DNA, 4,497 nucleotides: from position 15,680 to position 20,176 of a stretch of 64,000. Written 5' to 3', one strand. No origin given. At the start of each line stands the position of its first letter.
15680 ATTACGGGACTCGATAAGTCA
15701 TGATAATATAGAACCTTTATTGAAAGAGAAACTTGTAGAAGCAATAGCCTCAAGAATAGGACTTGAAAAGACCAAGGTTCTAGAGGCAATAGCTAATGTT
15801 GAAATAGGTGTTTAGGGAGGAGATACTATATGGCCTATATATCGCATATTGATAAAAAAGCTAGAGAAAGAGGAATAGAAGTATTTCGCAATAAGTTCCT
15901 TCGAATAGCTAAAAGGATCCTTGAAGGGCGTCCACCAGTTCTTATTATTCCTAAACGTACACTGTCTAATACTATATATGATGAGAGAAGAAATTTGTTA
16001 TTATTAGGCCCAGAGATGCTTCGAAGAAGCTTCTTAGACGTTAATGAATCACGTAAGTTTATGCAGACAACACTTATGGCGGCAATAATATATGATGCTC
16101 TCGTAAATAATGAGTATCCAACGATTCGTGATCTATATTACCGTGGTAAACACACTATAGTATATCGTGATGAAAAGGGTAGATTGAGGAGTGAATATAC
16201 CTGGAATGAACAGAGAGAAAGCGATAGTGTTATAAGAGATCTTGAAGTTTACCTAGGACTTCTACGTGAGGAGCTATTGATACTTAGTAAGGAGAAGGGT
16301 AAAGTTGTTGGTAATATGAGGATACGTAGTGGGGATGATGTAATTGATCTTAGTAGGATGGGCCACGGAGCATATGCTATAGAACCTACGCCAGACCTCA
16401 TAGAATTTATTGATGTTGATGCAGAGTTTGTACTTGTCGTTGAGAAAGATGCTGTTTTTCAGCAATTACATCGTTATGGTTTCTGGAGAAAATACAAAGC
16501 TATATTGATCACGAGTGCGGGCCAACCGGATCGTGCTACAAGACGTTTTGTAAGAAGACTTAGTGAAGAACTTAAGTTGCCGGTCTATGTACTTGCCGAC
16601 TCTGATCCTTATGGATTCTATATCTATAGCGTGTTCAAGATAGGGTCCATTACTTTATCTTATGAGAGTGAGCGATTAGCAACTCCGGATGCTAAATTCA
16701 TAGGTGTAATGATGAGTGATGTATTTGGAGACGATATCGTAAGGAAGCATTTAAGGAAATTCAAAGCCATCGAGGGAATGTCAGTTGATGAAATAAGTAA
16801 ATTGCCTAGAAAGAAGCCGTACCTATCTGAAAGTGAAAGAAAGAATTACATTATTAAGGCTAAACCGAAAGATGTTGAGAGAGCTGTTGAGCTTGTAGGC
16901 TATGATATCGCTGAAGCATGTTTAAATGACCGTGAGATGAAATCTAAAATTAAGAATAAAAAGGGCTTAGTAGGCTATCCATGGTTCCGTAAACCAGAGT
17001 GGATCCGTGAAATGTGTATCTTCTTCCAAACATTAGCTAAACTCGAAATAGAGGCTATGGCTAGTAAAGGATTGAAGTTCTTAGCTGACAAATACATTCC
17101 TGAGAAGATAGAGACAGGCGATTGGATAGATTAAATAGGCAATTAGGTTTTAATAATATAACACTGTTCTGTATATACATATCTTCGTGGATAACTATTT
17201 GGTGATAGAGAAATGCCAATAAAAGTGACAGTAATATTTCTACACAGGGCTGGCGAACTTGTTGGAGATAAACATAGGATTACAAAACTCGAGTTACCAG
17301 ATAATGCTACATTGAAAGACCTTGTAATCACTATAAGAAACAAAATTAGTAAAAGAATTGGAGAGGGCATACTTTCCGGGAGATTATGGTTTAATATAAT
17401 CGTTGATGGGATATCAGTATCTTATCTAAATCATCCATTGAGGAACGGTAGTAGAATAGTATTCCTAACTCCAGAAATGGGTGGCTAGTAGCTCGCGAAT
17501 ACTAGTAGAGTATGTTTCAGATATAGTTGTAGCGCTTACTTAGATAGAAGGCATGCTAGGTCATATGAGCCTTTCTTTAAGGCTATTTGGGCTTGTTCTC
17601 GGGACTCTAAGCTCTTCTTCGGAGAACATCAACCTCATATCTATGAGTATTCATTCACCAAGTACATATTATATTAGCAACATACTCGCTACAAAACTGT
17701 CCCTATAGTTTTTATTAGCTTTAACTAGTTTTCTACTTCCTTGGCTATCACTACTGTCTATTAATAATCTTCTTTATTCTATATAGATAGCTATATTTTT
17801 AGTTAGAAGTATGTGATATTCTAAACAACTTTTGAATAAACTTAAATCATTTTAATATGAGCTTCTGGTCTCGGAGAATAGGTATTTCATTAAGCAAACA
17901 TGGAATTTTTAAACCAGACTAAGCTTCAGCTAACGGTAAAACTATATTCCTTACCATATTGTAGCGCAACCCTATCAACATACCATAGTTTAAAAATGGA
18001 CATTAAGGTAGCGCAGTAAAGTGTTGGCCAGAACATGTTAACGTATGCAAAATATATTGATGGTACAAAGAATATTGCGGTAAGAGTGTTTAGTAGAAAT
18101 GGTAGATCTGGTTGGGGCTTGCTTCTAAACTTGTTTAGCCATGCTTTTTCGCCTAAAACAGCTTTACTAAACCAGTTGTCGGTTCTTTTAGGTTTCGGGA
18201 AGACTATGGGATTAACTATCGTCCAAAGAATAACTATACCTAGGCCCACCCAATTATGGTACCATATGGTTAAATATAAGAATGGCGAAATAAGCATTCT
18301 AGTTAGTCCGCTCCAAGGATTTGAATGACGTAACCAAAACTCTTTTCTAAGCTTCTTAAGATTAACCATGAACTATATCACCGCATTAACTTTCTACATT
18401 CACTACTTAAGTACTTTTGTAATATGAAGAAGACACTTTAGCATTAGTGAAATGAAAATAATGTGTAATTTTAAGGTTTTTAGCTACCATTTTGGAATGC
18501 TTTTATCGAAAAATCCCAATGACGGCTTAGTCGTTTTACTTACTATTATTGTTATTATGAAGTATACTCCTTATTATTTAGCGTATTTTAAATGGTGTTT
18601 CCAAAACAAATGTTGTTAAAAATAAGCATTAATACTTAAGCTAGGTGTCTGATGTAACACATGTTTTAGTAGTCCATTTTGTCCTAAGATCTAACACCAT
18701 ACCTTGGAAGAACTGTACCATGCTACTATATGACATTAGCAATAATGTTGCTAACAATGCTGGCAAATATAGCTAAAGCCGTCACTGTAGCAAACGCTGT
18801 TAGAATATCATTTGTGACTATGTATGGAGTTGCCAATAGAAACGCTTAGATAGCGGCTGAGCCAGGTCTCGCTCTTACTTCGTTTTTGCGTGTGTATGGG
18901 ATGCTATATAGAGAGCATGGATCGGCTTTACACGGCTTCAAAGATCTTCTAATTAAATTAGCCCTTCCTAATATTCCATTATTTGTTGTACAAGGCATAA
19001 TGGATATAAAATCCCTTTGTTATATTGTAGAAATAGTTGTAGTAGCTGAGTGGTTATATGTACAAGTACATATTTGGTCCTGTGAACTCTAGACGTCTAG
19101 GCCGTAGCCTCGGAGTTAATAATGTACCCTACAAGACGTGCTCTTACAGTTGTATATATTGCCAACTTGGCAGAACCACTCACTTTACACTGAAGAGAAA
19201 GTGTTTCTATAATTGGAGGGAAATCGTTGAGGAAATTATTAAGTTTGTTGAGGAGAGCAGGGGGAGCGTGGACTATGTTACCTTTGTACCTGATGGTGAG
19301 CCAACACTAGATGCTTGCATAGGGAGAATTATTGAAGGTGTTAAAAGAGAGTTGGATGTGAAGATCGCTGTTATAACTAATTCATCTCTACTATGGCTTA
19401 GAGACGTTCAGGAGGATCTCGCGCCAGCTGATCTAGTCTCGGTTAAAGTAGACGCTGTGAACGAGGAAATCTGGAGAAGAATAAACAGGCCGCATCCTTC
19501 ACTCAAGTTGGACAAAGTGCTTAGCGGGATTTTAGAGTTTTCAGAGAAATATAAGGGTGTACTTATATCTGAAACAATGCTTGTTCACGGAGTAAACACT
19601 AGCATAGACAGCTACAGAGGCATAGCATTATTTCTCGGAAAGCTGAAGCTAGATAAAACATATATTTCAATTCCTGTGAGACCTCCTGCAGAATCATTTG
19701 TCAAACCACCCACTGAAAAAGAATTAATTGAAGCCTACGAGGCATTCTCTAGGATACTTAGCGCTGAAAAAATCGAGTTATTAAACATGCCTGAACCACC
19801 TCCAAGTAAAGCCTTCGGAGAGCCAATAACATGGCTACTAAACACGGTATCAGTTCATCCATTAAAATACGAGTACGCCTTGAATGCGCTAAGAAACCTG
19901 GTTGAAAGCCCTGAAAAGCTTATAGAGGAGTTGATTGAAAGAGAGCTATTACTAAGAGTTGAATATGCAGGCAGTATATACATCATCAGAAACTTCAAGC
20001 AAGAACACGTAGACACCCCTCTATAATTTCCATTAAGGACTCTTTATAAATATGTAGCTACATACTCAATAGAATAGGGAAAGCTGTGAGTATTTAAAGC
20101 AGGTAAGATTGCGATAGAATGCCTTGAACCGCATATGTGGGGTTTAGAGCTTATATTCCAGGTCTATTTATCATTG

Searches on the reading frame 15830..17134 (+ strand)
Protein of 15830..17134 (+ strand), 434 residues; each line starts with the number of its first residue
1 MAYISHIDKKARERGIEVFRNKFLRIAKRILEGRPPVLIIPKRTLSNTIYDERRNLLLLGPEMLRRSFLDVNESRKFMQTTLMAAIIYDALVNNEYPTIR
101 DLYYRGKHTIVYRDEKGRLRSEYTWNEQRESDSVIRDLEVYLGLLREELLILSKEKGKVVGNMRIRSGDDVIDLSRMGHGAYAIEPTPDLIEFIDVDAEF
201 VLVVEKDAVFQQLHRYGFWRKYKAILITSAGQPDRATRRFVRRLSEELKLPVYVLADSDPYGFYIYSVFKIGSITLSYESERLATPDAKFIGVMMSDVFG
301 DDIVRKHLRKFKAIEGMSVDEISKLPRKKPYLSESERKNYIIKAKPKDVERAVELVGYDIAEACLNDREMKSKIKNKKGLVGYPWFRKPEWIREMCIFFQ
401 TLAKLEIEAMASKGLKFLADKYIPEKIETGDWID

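Call 68: search_protein_families(library=pfam, proteins=[window:15830-17134:+], max_evalue=0.00001)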
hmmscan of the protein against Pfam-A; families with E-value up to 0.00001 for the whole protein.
window:15830-17134:+ (434 aa): 3 families
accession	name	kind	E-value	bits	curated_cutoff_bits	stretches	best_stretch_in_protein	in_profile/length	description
PF21180.3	TOP6A-Spo11_Toprim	-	3.3e-56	190.4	24.1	2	200-309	1-111/170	Topoisomerase 6 subunit A/Spo11, Toprim domain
PF04406.19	TP6A_N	-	6.4e-18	64.8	26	1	75-151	1-62/62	Type IIB DNA topoisomerase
PF20768.2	Topo_VI_alpha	-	1.2e-07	31.8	23.6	1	155-197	2-50/50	All-beta domain in DNA topoisomerase VI alpha subunit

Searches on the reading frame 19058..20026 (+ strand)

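Call 68: search_protein_families(library=pfam, proteins=[window:19058-20026:+], max_evalue=0.00001)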
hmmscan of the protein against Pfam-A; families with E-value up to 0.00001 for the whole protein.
window:19058-20026:+ (322 aa): 1 family
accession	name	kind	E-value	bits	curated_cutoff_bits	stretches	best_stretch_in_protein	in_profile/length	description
PF04055.27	Radical_SAM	-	2.6e-15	57.4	29.5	1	24-180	3-155/166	Radical SAM superfamily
